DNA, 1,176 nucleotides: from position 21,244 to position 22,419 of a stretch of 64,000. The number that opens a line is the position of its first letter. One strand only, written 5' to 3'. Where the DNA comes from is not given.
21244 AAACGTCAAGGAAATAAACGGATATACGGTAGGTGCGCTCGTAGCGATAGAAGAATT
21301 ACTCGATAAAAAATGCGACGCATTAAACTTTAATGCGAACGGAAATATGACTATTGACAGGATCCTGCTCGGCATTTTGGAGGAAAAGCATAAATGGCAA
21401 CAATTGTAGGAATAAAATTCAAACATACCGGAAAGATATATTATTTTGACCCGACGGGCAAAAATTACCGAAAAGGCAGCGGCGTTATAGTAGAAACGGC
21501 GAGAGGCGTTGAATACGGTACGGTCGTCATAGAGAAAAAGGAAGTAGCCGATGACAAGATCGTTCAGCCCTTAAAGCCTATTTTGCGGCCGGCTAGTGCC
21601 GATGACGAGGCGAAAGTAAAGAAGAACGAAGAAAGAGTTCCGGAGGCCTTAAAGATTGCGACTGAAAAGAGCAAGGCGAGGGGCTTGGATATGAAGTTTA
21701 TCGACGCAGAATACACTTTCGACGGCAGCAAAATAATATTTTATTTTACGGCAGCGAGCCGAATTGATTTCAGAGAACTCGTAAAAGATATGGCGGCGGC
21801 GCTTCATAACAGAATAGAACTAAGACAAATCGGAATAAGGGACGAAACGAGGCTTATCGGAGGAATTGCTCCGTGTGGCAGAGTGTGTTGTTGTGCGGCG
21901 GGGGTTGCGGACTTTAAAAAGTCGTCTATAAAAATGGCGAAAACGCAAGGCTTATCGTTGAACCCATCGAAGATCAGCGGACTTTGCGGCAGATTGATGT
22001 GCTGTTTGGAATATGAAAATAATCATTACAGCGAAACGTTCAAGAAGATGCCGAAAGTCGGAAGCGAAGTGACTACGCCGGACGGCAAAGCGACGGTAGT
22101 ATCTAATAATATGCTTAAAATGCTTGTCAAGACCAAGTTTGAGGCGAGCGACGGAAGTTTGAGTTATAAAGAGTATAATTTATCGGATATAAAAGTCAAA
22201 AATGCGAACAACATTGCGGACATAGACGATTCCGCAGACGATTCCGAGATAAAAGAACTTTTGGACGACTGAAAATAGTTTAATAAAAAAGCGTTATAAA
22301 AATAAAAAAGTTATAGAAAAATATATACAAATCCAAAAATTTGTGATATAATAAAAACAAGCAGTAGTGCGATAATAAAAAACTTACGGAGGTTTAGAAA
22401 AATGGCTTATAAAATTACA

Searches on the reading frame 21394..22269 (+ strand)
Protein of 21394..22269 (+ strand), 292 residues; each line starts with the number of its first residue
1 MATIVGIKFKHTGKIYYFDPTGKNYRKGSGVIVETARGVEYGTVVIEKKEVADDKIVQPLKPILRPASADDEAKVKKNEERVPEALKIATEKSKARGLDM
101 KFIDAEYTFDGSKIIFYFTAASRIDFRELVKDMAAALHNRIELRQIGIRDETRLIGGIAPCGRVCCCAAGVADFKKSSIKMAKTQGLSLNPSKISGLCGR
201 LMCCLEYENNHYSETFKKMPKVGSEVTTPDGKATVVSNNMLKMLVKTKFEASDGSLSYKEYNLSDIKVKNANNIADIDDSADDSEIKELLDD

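Call 78: search_protein_families(library=pfam, proteins=[window:21394-22269:+], max_evalue=0.00001)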
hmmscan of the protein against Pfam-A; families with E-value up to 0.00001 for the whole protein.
window:21394-22269:+ (292 aa): 1 family
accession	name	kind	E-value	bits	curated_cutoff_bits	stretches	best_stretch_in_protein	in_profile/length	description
PF04468.17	PSP1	-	8.5e-31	106.6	27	1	61-146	1-86/86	PSP1 C-terminal conserved region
